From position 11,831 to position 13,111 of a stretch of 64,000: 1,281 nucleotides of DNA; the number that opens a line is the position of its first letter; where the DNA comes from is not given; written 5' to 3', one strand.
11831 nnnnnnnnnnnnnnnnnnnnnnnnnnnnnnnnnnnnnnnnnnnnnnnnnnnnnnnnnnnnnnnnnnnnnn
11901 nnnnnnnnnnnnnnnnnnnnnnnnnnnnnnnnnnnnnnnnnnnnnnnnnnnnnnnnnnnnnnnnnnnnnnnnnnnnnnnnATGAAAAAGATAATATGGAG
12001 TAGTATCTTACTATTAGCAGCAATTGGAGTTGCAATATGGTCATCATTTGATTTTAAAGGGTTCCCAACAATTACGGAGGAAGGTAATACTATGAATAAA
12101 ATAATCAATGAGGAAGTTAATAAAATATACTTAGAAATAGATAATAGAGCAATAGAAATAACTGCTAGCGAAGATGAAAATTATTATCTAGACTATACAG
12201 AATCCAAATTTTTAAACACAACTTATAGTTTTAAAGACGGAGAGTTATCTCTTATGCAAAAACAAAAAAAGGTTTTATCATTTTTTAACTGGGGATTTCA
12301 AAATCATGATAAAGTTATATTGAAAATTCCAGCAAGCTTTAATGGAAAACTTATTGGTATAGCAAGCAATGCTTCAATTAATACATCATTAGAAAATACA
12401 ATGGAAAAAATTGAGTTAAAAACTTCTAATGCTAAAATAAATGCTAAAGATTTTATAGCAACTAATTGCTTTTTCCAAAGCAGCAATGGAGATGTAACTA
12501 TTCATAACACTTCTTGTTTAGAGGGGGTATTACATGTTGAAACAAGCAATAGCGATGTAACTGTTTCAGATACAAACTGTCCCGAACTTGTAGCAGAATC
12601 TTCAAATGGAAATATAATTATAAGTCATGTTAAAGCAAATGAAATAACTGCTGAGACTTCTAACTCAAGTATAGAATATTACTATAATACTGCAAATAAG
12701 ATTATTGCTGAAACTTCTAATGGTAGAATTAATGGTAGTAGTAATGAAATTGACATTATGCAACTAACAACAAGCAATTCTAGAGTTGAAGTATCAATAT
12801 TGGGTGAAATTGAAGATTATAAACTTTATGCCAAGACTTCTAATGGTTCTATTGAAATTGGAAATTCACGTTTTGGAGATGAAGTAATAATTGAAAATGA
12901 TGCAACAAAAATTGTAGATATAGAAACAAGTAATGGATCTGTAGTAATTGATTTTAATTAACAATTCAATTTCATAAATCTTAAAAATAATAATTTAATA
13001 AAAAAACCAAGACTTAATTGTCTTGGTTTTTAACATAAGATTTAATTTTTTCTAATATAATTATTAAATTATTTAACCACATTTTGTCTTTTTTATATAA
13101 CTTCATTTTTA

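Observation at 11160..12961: Membrane-tethered XRE regulator (duplicated NWWHPGW 2-TM module, poly-Asp/Glu tail) overlapping a DUF4097 beta-repeat protein gene: possible envelope-sensing two-gene module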

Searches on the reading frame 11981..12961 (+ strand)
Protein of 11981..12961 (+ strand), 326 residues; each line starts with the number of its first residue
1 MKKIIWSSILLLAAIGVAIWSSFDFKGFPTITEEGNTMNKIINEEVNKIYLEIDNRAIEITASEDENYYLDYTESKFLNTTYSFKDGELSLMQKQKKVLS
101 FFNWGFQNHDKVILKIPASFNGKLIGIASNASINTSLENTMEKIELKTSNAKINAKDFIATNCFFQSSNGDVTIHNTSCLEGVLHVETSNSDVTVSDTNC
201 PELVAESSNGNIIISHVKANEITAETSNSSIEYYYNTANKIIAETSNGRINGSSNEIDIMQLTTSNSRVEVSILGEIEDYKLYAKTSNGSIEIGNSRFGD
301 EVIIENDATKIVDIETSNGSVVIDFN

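Call 3: search_protein_families(library=pfam, proteins=[window:11981-12961:+], max_evalue=0.1)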
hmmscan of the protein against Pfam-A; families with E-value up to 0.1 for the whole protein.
window:11981-12961:+ (326 aa): 2 families
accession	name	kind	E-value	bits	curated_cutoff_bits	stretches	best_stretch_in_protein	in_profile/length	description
PF13349.12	DUF4097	-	3.4e-18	66.4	22.9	2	46-180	1-137/247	Toastrack DUF4097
PF24016.2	DUF7330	-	1.5e-05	25.1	27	0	158-211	93-146/187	Domain of unknown function (DUF7330)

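Call 4: search_protein_families(library=ncbifam, proteins=[window:11981-12961:+], max_evalue=0.1)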
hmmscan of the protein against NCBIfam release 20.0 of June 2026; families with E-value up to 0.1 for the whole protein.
window:11981-12961:+ (326 aa): 2 families
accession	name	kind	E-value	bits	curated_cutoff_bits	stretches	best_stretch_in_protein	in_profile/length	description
NF049997.1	LiaG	equivalog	6.9e-15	55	285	2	1-185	1-183/286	LiaG family protein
NF038025.1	dapto_LiaX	exception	6.6e-10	38.3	350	2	138-250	333-444/512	daptomycin-sensing surface protein LiaX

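Call 9: find_homologous_proteins(query=window:11981-12961:+, max_evalue=0.001)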
Query window:11981-12961:+ (326 aa): 795 proteins with E <= 0.001 among 6062 candidates; the best 120 are listed.
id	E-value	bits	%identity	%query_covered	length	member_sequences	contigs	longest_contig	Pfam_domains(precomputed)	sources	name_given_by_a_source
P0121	1.3e-201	687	99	100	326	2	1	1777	PF13349.13,PF24016.2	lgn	-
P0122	3.8e-176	603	85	100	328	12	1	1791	PF13349.13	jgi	-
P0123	2.1e-29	121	27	99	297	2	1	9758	PF13349.13,PF24016.2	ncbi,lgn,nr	ncbi:MAG: DUF4097 family beta strand repeat-containing protein [Clostridia bacterium]|nr:DUF4097 fam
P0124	4.6e-21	94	26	92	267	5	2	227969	PF13349.13,PF24016.2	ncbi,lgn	-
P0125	7.1e-21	93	25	88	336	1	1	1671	PF13349.13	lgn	-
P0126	2.2e-19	88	26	87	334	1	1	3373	PF13349.13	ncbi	-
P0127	2.4e-19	88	34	86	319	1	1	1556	PF13349.13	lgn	-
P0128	4.4e-19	87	25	96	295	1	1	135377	PF13349.13,PF24016.2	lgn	-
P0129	5.3e-19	87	30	99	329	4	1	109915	PF13349.13,PF24016.2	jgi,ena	-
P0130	1.9e-18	85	25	87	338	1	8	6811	PF13349.13,PF22564.3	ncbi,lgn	-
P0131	2.4e-18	85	27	99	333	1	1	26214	PF13349.13,PF24016.2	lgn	-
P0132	7.4e-18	83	28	89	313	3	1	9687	PF13349.13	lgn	-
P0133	1.0e-17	83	34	51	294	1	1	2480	PF13349.13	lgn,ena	-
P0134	1.1e-17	83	29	85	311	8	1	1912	PF13349.13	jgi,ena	-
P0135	1.8e-17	82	30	99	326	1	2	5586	PF13349.13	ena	-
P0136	2.9e-17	81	36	56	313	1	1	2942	PF13349.13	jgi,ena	-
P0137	4.2e-17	81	26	87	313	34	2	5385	PF13349.13,PF24016.2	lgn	-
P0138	5.5e-17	80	29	97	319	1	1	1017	PF13349.13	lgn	-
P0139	7.2e-17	80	25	87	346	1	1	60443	PF13349.13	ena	-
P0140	7.4e-17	80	29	87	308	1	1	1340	PF13349.13,PF24016.2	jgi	-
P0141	8.9e-17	80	28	83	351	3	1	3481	PF13349.13,PF22564.3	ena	-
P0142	1.0e-16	80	29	87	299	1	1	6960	PF13349.13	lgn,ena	-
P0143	1.8e-16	79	28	87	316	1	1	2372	PF13349.13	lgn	-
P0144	3.3e-16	78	25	97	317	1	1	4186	PF13349.13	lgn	-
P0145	6.2e-16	77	28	87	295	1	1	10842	PF13349.13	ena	-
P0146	7.8e-16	77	31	87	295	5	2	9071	PF13349.13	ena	-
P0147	9.8e-16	76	29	83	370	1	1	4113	PF13349.13,PF22564.3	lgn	-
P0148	1.1e-15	76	29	97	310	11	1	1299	PF13349.13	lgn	-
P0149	1.2e-15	76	29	75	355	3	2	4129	PF13349.13,PF22564.3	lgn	-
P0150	1.9e-15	75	26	100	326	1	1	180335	PF13349.13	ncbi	-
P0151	3.2e-15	75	29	99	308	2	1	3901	PF13349.13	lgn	-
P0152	4.0e-15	74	28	71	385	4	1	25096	PF13349.13,PF22564.3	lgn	-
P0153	5.5e-15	74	36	55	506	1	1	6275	PF13349.13,PF22746.2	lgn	-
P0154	6.4e-15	74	32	50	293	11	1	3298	PF13349.13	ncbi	-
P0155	6.6e-15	74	27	93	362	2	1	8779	PF13349.13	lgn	-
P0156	7.5e-15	73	30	77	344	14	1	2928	PF13349.13,PF24016.2,PF22564.3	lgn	-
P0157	8.1e-15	73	30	87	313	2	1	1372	PF13349.13,PF24016.2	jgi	-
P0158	8.2e-15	73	26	87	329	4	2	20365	PF13349.13,PF24016.2,PF22564.3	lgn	-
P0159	8.4e-15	73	31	77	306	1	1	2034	PF13349.13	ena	-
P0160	1.5e-14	72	29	88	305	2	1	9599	PF13349.13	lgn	-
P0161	1.5e-14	72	25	97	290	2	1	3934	PF13349.13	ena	-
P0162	1.8e-14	72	29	97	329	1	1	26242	PF13349.13,PF24016.2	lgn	-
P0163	2.7e-14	72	26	99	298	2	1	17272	PF13349.13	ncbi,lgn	-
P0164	2.9e-14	72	26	100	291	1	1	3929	PF13349.13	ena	-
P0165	2.9e-14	72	27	97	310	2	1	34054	PF13349.13,PF24016.2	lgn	-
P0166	3.7e-14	71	30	99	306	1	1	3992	PF13349.13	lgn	-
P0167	5.3e-14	71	27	100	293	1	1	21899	PF13349.13,PF24016.2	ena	-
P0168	5.5e-14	71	30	86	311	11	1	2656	PF13349.13,PF24016.2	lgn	-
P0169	5.6e-14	71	28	97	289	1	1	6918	PF13349.13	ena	-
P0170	6.1e-14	70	26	87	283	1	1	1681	PF13349.13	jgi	-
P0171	6.2e-14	70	31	50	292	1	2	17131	PF13349.13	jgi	jgi:DUF4097 and DUF4098 domain-containing protein YvlB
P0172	8.1e-14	70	26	82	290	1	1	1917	PF13349.13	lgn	-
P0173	8.7e-14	70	27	86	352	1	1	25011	PF13349.13,PF22564.3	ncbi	-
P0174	1.0e-13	70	26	99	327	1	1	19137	PF13349.13,PF24016.2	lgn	-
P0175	1.2e-13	69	28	77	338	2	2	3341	PF13349.13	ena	-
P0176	1.7e-13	69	31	56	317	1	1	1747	PF13349.13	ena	-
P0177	1.8e-13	69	32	50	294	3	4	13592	PF13349.13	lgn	-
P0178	2.5e-13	68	28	97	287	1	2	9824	PF13349.13,PF24016.2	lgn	-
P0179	2.6e-13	68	24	90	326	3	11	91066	PF13349.13,PF22564.3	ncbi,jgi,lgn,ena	jgi:hypothetical protein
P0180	2.7e-13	68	27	100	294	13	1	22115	PF13349.13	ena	-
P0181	4.2e-13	68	26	99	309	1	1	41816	PF13349.13,PF24016.2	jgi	-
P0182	5.0e-13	67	31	87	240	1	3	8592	PF13349.13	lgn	-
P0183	5.5e-13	67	23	87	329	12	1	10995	PF13349.13,PF24016.2,PF22564.3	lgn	-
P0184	6.4e-13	67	32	57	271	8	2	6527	PF13349.13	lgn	-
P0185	8.3e-13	67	28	87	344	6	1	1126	PF13349.13,PF22564.3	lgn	-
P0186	1.0e-12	66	36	58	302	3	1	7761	PF13349.13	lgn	-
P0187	1.0e-12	66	26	100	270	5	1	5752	PF13349.13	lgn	-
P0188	1.3e-12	66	23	87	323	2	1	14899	PF13349.13,PF07009.17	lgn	-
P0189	1.4e-12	66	28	97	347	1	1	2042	PF13349.13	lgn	-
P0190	1.9e-12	66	32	43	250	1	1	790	PF13349.13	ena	-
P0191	2.0e-12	66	30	100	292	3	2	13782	PF13349.13,PF24016.2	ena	-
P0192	2.0e-12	66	24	100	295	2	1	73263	PF13349.13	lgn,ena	-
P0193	2.5e-12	65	25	97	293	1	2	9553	PF13349.13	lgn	-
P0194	2.9e-12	65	37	58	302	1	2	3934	PF13349.13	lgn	-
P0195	3.4e-12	65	30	86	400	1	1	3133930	PF13349.13,PF22564.3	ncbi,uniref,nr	ncbi:DUF4097 family beta strand repeat protein [Sedimentibacter sp. zth1]|uniref:DUF4097 family beta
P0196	3.4e-12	65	28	87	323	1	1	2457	PF13349.13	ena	-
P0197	3.8e-12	65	26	100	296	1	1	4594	PF13349.13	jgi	jgi:hypothetical protein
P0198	3.8e-12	65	23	86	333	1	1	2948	PF13349.13,PF22564.3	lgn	-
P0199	4.2e-12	64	27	86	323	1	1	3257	PF13349.13,PF22564.3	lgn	-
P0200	4.4e-12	64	26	98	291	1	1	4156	PF13349.13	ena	-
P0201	4.5e-12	64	27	97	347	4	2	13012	PF13349.13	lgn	-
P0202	4.8e-12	64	35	64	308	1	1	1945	PF13349.13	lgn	-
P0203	5.1e-12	64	26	87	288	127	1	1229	PF13349.13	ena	-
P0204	5.9e-12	64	25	99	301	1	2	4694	PF13349.13,PF24016.2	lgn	-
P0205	5.9e-12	64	24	87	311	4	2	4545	PF13349.13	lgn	-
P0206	6.0e-12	64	26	87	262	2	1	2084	PF13349.13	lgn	-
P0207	7.1e-12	64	23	86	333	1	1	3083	PF13349.13,PF22564.3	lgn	-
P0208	7.7e-12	64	27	100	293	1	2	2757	PF13349.13,PF24016.2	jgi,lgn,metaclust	metaclust:\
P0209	7.7e-12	64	33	51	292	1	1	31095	PF13349.13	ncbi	-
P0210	7.9e-12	64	27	77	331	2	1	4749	PF13349.13,PF22564.3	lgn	-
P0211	9.1e-12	63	25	86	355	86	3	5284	PF13349.13,PF22564.3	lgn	-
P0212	9.1e-12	63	37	44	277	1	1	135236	PF13349.13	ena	-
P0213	9.4e-12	63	28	76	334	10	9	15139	PF13349.13,PF22564.3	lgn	-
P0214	9.5e-12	63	33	57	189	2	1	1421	PF13349.13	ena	-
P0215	1.1e-11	63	28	100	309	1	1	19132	PF13349.13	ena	-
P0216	1.2e-11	63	28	100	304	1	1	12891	PF13349.13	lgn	-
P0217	1.3e-11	63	29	51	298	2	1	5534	PF13349.13,PF24016.2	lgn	-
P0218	1.3e-11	63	24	95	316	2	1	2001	PF13349.13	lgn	-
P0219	1.6e-11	63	29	97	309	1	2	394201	PF13349.13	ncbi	ncbi:MAG: DUF4097 family beta strand repeat-containing protein [Eubacteriales bacterium]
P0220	1.7e-11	62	24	83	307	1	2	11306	PF13349.13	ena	-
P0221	1.8e-11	62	29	87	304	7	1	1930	PF13349.13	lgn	-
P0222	1.8e-11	62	25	100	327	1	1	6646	PF13349.13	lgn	-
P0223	2.3e-11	62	23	86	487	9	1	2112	PF13349.13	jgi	-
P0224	2.3e-11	62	28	100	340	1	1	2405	PF13349.13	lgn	-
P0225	2.5e-11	62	27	86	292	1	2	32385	PF13349.13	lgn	-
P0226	2.5e-11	62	28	99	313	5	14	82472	PF13349.13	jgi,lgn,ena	jgi:hypothetical protein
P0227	2.5e-11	62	36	45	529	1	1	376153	PF13349.13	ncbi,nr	ncbi:hypothetical protein BJ742DRAFT_373424 [Cladochytrium replicatum]|nr:hypothetical protein BJ742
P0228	3.0e-11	62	27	74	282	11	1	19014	PF10988.15,PF13349.13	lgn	-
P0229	4.2e-11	61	27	84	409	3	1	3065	PF13349.13,PF22564.3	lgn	-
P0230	6.1e-11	61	25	97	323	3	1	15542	PF13349.13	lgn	-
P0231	6.9e-11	60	34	58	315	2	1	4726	PF13349.13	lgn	-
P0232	8.3e-11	60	29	99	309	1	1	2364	PF13349.13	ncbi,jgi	jgi:DUF4097 and DUF4098 domain-containing protein YvlB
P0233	8.9e-11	60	27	82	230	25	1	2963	PF13349.13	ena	-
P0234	9.5e-11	60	24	87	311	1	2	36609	PF13349.13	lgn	-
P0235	1.1e-10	60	27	84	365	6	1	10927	PF13349.13,PF24016.2,PF22564.3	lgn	-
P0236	1.2e-10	60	38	37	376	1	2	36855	PF13349.13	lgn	-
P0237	1.4e-10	59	26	90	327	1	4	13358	PF13349.13,PF24016.2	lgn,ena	-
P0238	1.4e-10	59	31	57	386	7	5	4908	PF13349.13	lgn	-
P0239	1.5e-10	59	28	83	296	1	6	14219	PF13349.13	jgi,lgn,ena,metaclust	metaclust:\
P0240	1.5e-10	59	24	87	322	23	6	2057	PF13349.13,PF24016.2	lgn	-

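Call 45: find_encoding_contigs(protein=P0123, flank=3000, max_places=2)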
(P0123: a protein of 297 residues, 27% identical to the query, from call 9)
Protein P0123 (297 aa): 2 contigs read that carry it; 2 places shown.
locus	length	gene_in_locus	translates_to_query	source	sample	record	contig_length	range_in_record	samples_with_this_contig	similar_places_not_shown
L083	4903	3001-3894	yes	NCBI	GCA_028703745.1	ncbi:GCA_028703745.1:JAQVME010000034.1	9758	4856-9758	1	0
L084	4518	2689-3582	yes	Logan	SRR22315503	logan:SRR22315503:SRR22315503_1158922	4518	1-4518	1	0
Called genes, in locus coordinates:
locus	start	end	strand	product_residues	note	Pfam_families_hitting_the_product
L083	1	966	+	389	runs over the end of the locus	PF12725:DUF3810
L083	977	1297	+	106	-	PF07883:Cupin_2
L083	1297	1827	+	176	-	PF13302:Acetyltransf_3, PF00583:Acetyltransf_1 (weak)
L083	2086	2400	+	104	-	PF03551:PadR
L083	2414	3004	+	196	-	PF22564:HAAS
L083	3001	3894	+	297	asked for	PF13349:DUF4097, PF24016:DUF7330 (faint)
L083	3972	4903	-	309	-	PF00704:Glyco_hydro_18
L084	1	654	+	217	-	?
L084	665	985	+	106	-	PF07883:Cupin_2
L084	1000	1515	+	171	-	PF13302:Acetyltransf_3, PF00583:Acetyltransf_1 (weak)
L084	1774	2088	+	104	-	PF03551:PadR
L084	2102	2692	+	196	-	PF22564:HAAS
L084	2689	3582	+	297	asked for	PF13349:DUF4097, PF24016:DUF7330 (faint)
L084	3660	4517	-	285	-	?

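Call 46: find_encoding_contigs(protein=P0124, flank=3000, max_places=2)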
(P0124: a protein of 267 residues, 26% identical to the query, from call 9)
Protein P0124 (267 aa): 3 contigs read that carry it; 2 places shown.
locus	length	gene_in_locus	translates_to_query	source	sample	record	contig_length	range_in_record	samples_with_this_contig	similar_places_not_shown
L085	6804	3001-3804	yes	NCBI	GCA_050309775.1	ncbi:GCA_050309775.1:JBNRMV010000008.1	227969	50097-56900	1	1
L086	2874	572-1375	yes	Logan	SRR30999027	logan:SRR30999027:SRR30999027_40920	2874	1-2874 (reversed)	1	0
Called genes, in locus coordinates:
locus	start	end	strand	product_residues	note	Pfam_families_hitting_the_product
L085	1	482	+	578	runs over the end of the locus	PF02878:PGM_PMM_I, PF02879:PGM_PMM_II, PF02880:PGM_PMM_III, PF00408:PGM_PMM_IV (weak)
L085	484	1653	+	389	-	PF12725:DUF3810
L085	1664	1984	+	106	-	PF02311:AraC_binding (faint), PF07883:Cupin_2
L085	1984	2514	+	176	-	PF13302:Acetyltransf_3, PF00583:Acetyltransf_1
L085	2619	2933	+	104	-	PF03551:PadR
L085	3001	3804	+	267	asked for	PF13349:DUF4097, PF24016:DUF7330 (faint)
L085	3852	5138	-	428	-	PF01476:LysM, PF23446:LysM1_NFP_LYK (faint), PF23473:LysM3_LYK4_5 (faint), PF01476:LysM, PF00704:Glyco_hydro_18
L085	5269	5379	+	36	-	-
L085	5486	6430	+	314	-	PF02588:YitT_membrane, PF10035:DUF2179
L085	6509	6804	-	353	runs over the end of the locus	-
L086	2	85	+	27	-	?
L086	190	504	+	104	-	PF03551:PadR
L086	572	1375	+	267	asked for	PF13349:DUF4097, PF24016:DUF7330 (faint)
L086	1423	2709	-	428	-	PF01476:LysM, PF23446:LysM1_NFP_LYK (faint), PF23473:LysM3_LYK4_5 (faint), PF01476:LysM, PF00704:Glyco_hydro_18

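Call 47: find_encoding_contigs(protein=P0129, flank=3000, max_places=2)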
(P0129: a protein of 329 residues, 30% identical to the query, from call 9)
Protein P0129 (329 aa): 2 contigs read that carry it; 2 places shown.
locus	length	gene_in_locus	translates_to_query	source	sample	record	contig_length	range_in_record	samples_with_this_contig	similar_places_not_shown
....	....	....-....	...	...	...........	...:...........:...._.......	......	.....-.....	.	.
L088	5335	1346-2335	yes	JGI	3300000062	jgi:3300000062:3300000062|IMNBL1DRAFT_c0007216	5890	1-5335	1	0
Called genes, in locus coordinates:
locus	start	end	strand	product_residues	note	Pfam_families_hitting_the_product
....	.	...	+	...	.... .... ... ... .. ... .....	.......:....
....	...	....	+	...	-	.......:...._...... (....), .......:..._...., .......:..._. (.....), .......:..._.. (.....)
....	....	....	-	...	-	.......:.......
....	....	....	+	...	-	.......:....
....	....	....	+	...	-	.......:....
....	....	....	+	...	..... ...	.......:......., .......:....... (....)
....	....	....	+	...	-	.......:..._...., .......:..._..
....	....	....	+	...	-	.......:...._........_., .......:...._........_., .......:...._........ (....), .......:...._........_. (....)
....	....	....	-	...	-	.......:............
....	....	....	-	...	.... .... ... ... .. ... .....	-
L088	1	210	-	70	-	?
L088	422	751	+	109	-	PF03551:PadR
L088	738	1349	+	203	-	PF22564:HAAS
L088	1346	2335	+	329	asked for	PF13349:DUF4097, PF24016:DUF7330 (weak)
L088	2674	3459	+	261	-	PF00005:ABC_tran, PF13304:AAA_21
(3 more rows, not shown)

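Call 78: search_protein_families(library=padloc, proteins=[window:11981-12961:+], max_evalue=0.01)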
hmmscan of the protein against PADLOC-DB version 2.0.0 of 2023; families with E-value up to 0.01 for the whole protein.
window:11981-12961:+ (326 aa): 0 families
